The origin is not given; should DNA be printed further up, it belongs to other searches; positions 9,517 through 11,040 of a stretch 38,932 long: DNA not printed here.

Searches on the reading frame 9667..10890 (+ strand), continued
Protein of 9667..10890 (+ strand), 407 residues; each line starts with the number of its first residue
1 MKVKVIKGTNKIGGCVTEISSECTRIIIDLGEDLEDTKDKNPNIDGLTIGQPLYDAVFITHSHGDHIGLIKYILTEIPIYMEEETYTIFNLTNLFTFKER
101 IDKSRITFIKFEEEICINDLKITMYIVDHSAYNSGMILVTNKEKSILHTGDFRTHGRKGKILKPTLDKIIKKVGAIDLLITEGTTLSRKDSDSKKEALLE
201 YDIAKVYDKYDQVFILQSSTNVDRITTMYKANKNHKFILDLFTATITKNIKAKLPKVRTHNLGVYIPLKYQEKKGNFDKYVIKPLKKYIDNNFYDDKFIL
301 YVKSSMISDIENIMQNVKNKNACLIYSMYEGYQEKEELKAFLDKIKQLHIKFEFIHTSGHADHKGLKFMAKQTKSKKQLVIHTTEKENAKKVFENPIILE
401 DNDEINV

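Call 37: find_encoding_contigs(protein=P0045, flank=8000, max_places=2)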
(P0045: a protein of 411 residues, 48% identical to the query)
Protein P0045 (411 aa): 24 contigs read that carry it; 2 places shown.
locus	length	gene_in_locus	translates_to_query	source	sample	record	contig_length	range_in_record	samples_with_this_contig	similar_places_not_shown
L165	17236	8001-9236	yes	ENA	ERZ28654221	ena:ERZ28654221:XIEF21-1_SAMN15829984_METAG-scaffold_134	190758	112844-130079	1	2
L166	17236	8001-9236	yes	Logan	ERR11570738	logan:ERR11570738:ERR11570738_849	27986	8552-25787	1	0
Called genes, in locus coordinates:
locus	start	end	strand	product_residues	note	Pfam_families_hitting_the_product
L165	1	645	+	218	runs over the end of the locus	-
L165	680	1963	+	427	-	PF00112:Peptidase_C1 (weak)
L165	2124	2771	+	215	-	-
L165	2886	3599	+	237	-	-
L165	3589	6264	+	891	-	PF02811:PHP, PF07733:DNA_pol3_alpha (weak), PF03796:DnaB_C (weak)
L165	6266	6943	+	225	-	-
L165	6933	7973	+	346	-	PF00929:RNase_T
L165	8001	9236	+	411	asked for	PF00753:Lactamase_B, PF12706:Lactamase_B_2, PF07521:RMMBL (faint)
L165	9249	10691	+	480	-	-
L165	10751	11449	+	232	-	-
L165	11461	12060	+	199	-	-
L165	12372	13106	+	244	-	PF00239:Resolvase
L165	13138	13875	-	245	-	-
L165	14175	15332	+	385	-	-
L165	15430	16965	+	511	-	-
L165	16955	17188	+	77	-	PF12728:HTH_17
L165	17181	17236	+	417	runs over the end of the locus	PF14657:Arm-DNA-bind_4 (weak), PF14659:Phage_int_SAM_3, PF00589:Phage_integrase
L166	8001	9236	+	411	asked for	PF00753:Lactamase_B, PF12706:Lactamase_B_2, PF07521:RMMBL (faint)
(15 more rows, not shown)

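Call 38: find_encoding_contigs(protein=P0056, flank=8000, max_places=2)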
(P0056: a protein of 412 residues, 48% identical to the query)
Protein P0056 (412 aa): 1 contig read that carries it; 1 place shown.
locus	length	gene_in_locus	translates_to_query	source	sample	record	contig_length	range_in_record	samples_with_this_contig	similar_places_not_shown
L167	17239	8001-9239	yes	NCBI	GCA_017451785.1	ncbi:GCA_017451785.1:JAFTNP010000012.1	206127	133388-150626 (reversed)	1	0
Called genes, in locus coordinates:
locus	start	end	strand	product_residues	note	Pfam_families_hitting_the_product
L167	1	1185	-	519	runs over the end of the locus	PF08238:Sel1 (faint)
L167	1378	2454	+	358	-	PF01168:Ala_racemase_N, PF00842:Ala_racemase_C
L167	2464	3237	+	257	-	PF06342:DUF1057 (weak), PF03959:FSH1 (faint), PF12146:Hydrolase_4, PF00561:Abhydrolase_1, PF12697:Abhydrolase_6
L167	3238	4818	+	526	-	PF08245:Mur_ligase_M, PF02875:Mur_ligase_C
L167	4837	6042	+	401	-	PF01820:Dala_Dala_lig_N, PF02222:ATP-grasp (faint), PF02786:CPSase_L_D2, PF07478:Dala_Dala_lig_C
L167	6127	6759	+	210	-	-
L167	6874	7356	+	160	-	-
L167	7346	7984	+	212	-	PF03796:DnaB_C (weak)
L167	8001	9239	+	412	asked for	PF00753:Lactamase_B, PF12706:Lactamase_B_2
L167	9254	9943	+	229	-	-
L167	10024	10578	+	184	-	PF01725:Ham1p_like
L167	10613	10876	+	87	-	-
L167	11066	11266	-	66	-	-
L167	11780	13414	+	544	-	PF07833:Cu_amine_oxidN1, PF08239:SH3_3, PF00704:Glyco_hydro_18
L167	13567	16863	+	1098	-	PF08455:SNF2_assoc, PF00176:SNF2-rel_dom, PF04851:ResIII, PF00271:Helicase_C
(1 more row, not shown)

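Call 55: find_encoding_contigs(protein=P0002, flank=9000, max_places=2)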
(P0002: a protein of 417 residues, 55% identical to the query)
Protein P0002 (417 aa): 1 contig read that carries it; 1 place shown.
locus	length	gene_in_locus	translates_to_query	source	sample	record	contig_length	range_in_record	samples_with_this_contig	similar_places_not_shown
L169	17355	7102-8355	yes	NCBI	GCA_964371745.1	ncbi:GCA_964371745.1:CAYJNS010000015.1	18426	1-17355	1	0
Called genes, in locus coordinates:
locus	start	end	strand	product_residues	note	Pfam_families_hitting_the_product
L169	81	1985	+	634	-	PF03717:PBP_dimer, PF00905:Transpeptidase, PF03793:PASTA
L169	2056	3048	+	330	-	PF00953:Glycos_transf_4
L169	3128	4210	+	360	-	PF04542:Sigma70_r2, PF04539:Sigma70_r3, PF04545:Sigma70_r4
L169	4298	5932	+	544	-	-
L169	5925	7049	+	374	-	-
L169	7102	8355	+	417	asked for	PF00753:Lactamase_B (weak), PF12706:Lactamase_B_2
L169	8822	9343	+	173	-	-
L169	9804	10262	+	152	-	PF01257:2Fe-2S_thioredx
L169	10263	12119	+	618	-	PF01257:2Fe-2S_thioredx (weak), PF01512:Complex1_51K, PF10531:SLBB (weak), PF10589:NADH_4Fe-4S, PF00037:Fer4 (weak), PF12838:Fer4_7, PF13187:Fer4_9, PF13237:Fer4_10, +3 more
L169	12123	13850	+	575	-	PF00111:Fer2 (weak), PF13510:Fer2_4, PF10588:NADH-G_4Fe-4S_3, PF00037:Fer4 (faint), PF12838:Fer4_7, PF22117:Fer4_Nqo3, PF02906:Fe_hyd_lg_C, PF02256:Fe_hyd_SSU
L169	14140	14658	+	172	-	PF00293:NUDIX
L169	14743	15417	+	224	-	-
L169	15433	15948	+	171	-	PF07804:HipA_C (faint)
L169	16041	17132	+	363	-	-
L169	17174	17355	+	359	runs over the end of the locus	PF01098:FTSW_RODA_SPOVE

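Call 63: predict_structure(alignment_id=A1)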
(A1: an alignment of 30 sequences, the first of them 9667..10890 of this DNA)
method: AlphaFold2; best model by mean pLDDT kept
length: 407 residues; sequences in the alignment: 30
mean_pLDDT: 92.6   pTM: 0.91
mean pLDDT of the five models: 92.6, 92.2, 91.4, 90.5, 90.5
residues with pLDDT >= 90: 322; 70-90: 80; 50-70: 5; < 50: 0
segments of 3 or more residues with pLDDT < 50: none
pLDDT, mean of each block of 10 residues (from residue 1): 91 90 97 74 94 98 92 96 94 89 94 98 95 94 96 91 97 97 88 88 97 90 90 94 93 79 93 90 93 92 96 91 94 92 97 91 94 97 92 94 94
secondary structure, 60 per line:
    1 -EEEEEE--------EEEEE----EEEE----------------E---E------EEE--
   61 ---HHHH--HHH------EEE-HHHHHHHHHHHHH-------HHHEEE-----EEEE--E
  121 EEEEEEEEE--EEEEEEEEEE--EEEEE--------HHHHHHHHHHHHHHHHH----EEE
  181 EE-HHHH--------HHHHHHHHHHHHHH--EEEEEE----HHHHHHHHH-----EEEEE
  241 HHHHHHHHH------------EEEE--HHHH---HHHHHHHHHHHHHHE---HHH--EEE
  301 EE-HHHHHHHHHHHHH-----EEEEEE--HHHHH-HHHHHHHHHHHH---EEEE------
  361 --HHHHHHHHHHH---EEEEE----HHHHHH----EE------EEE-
elements in order: E2-7 E16-20 E25-28 E56-58 H64-67 E79-81 H83-95 E106-108 E114-117 E120-129 E132-141 E144-148 H157-173 E178-182 H184-187 H196-209 E212-217 H222-230 E236-240 H241-249 E262-265 H268-271 H275-288 E298-302 H304-316 E322-327 H330-334 H336-347 E351-354 H363-373 E377-381 H386-391 E404-406

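Call 66: fold_search(model_id=the predicted structure, library=pdb)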
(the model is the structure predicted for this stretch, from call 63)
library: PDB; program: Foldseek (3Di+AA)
matches with E <= 10: 1263; with E <= 0.001: 440
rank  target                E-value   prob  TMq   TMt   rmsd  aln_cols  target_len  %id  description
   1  2az4_A                2.7e-25  1.00  0.76  0.73   4.7       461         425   19  Crystal Structure of a Protein of Unknown Function from Enterococcus faecalis V583 (released 2005-10-25)
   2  2az4_B                4.3e-25  1.00  0.78  0.74   4.4       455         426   19  Crystal Structure of a Protein of Unknown Function from Enterococcus faecalis V583 (released 2005-10-25)
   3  9a5v_B                3.8e-23  1.00  0.72  0.54   6.2       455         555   17  Integrative model of RNJ2-RNJ1 by crosslinking MS and deep learning (released 2024-09-18)
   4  3bk1                  7.4e-23  1.00  0.67  0.51   6.5       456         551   16  Crystal Structure Analysis of RNase J (released 2008-01-22)
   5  7pcr                  7.4e-23  1.00  0.68  0.52   6.7       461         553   18  Helicobacter pylori RNase J (released 2022-05-25)
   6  3bk2                  3.0e-22  1.00  0.66  0.51   7.1       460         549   16  Crystal Structure Analysis of the RNase J/UMP complex (released 2008-01-22)
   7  3t3o_A                7.9e-22  1.00  0.68  0.51   7.0       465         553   15  Molecular basis for the recognition and cleavage of RNA (CUGG) by the bifunctional 5'-3' exo/endoribonuclease RNase J (released 2011-10-19)
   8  3zq4_D                8.3e-22  1.00  0.70  0.55   6.6       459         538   17  Unusual, dual endo- and exo-nuclease activity in the degradosome explained by crystal structure analysis of RNase J1 (released 2011-09-14)
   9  4xwt_A                1.1e-21  1.00  0.71  0.55   6.4       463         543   15  Crystal structure of RNase J complexed with UMP (released 2015-12-16)
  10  9a5v_A                1.1e-21  1.00  0.71  0.54   5.7       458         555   16  Integrative model of RNJ2-RNJ1 by crosslinking MS and deep learning (released 2024-09-18)
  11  4xww_A                1.3e-21  1.00  0.71  0.54   6.4       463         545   14  Crystal structure of RNase J complexed with RNA (released 2015-12-16)
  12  3zq4_A                1.3e-21  1.00  0.70  0.53   6.0       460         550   17  Unusual, dual endo- and exo-nuclease activity in the degradosome explained by crystal structure analysis of RNase J1 (released 2011-09-14)
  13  5a0t_A                1.7e-21  1.00  0.72  0.65   6.1       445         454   15  Catalysis and 5' end sensing by ribonuclease RNase J of the metallo- beta-lactamase family (released 2015-08-19)
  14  3zq4_C                1.8e-21  1.00  0.70  0.54   5.9       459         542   17  Unusual, dual endo- and exo-nuclease activity in the degradosome explained by crystal structure analysis of RNase J1 (released 2011-09-14)
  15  5a0t_B                2.6e-21  1.00  0.71  0.64   5.8       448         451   14  Catalysis and 5' end sensing by ribonuclease RNase J of the metallo- beta-lactamase family (released 2015-08-19)
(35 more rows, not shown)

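Call 87: search_protein_families(library=pfam, alignment_id=A6, max_evalue=0.001)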
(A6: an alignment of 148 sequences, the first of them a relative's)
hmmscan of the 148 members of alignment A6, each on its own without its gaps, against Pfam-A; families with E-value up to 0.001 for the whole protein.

A. member 1, L001:5920-7344:+ (475 aa): 0 families

B. families by the number of members that match (of 148 scanned): 91 families (the first 25 are shown)
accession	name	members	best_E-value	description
PF07733.18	DNA_pol3_alpha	14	4.5e-53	Bacterial DNA polymerase III alpha NTPase domain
PF17657.6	DNA_pol3_finger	9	5.9e-25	Bacterial DNA polymerase III alpha subunit finger domain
PF02811.25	PHP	9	3.2e-16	PHP domain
PF00929.31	RNase_T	5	2.4e-34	Exonuclease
PF08279.18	HTH_11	5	2.6e-08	HTH domain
PF00467.35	KOW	5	5.8e-07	KOW motif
PF13412.12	HTH_24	5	3.4e-06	Winged helix-turn-helix DNA-binding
PF05728.18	UPF0227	3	6.1e-10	Uncharacterised protein family (UPF0227)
PF00023.36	Ank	2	1.3e-51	Ankyrin repeat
PF13637.12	Ank_4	2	7.6e-49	Ankyrin repeats (many copies)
PF12796.13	Ank_2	2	2.8e-47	Ankyrin repeats (3 copies)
PF13606.12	Ank_3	2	5.3e-37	Ankyrin repeat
PF13857.12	Ank_5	2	1.4e-34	Ankyrin repeats (many copies)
PF00269.25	SASP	2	2e-18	Small, acid-soluble spore proteins, alpha/beta type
PF24521.3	Ank_KRIT1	2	1.8e-09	KRIT1 ankyrin-repeats domain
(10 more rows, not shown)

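Call 88: search_dna_similar(query=window:9667-10890:+, collection=phages, mode=protein, max_rows=10)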
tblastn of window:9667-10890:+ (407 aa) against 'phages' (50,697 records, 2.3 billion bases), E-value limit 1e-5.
Records with a match: 5; places in all: 5; records where one place covers at least 80% of the query: 3.
Best place of each record, by identity: <60% 5.
By first word of the organism name: Bacteriophage 3; Enterococcus 2.
By host as written in the record: - 4; Enterococcus faecalis 1.
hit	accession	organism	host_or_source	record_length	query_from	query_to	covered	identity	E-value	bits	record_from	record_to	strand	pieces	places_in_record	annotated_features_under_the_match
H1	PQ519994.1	Enterococcus phage IME_EF3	-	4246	8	405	98%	22.5%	7e-9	64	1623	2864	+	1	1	record has no annotation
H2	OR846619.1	Enterococcus phage Efs 1-1-1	Enterococcus faecalis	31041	8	405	98%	22.5%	8e-9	64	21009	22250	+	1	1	record has no annotation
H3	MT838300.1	Bacteriophage sp.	human fecal samples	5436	2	382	94%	20.2%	7e-8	61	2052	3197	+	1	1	record has no annotation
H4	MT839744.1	Bacteriophage sp.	human fecal samples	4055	1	233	57%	25.3%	6e-8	61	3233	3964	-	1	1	record has no annotation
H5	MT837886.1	Bacteriophage sp.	human fecal samples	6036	59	190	32%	28.6%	7e-8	61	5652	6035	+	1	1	record has no annotation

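Call 89: search_dna_similar(query=window:9667-10890:+, collection=plasmids, mode=protein, max_rows=10)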
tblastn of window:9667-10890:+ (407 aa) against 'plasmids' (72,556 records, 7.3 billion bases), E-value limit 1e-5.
Records with a match: 17; places in all: 17; records where one place covers at least 80% of the query: 14.
Best place of each record, by identity: <60% 17.
By first word of the organism name: Rhizobium 3; Sphingomonas 2; Bacillus 2; Butyrivibrio 1; Prevotella 1; Cupriavidus 1; Burkholderia 1; Ochrobactrum 1; Cereibacter 1; Escherichia 1; and 3 more.
By predicted mobility (MOB-suite, as given by PLSDB): non-mobilizable 10; mobilizable 5; conjugative 2.
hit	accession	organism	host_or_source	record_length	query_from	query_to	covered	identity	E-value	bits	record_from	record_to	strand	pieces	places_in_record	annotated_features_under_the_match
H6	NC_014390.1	Butyrivibrio proteoclasticus B316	-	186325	1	401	99%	32.8%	2e-46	177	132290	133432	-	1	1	MBL fold metallo-hydrolase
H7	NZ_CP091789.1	Prevotella sp. E2-28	Ovis aries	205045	1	406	100%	29.1%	3e-35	145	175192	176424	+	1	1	MBL fold metallo-hydrolase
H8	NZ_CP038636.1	Cupriavidus oxalaticus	whole organism,sewage sludge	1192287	1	405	100%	26.7%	2e-39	157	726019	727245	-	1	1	none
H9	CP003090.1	Burkholderia sp. YI23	-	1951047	1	395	97%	25.7%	3e-37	151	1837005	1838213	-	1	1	Beta-lactamase-like:RNA-metabolising metallo-beta-lactamase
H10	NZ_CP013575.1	Rhizobium phaseoli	Phaseolus vulgaris,Whole ...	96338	1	407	100%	24.8%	2e-36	148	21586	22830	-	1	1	MBL fold metallo-hydrolase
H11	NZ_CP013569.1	Rhizobium phaseoli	Phaseolus vulgaris,Whole ...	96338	1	407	100%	24.8%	2e-36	148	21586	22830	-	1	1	MBL fold metallo-hydrolase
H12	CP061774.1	Ochrobactrum sp. MT180101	Water,Breeding wastewater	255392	1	407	100%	24.8%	2e-38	154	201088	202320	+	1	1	MBL fold metallo-hydrolase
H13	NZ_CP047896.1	Sphingomonas changnyeongensis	Single cell,Fresh water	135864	1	407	100%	24.7%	2e-33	139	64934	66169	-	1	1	MBL fold metallo-hydrolase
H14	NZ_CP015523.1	Sphingomonas sp. NIC1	tobacco,whole organism,leaves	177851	1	382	94%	26.3%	5e-34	141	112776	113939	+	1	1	MBL fold metallo-hydrolase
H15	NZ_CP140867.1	Rhizobium leguminosarum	Trifolium pratense,whole organism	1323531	2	407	100%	24.0%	1e-33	140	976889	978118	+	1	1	record has no annotation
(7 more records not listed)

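Call 90: get_annotated_region(hit=H6, flank=4000)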
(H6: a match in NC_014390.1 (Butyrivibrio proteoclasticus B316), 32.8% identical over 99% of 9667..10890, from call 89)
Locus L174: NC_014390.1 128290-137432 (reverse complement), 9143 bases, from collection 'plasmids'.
description: Butyrivibrio proteoclasticus B316 plasmid pCY186, complete sequence
organism: Butyrivibrio proteoclasticus B316 (NCBI taxid 515622)
taxonomy: Bacteria; Bacillota; Clostridia; Lachnospirales; Lachnospiraceae; Butyrivibrio; Butyrivibrio proteoclasticus; Butyrivibrio proteoclasticus B316
host: -; source: -; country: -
typing (MOB-suite, as given by PLSDB): non-mobilizable; replicon rep_cluster_1089; mating-pair formation MPF_T
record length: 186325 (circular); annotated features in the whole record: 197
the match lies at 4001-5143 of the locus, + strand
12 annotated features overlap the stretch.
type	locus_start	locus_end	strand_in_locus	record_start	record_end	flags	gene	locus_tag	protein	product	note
CDS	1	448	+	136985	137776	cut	-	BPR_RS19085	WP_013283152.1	replication initiation protein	GO:0006270 - DNA replication initiation [Evidence IEA]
CDS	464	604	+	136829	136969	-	-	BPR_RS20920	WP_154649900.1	hypothetical protein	-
CDS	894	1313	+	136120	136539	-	-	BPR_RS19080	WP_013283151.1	hypothetical protein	-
CDS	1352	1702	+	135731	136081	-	-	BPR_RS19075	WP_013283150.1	helix-turn-helix domain-containing protein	GO:0006270 - DNA replication initiation [Evidence IEA]; GO:0006275 - regulation of DNA replication [Evidence IEA]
CDS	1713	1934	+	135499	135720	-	-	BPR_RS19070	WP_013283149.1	hypothetical protein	-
CDS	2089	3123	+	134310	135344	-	-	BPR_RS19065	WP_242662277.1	WYL domain-containing protein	-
CDS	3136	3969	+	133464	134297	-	-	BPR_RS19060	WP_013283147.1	hypothetical protein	-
CDS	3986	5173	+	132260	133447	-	-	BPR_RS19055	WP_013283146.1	MBL fold metallo-hydrolase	-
CDS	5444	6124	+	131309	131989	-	-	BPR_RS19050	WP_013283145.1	hypothetical protein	-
CDS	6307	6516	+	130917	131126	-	-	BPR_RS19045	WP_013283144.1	hypothetical protein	-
CDS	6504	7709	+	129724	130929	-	dnaX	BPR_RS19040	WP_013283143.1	DNA polymerase III subunit gamma/tau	GO:0006260 - DNA replication [Evidence IEA]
CDS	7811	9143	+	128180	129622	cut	-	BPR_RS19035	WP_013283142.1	hypothetical protein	-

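Call 98: search_solved_structures(query=A8, max_evalue=1)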
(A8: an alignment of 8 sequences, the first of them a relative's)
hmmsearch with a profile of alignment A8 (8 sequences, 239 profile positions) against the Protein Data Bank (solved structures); distinct sequences matched with E-value up to 1: 0.
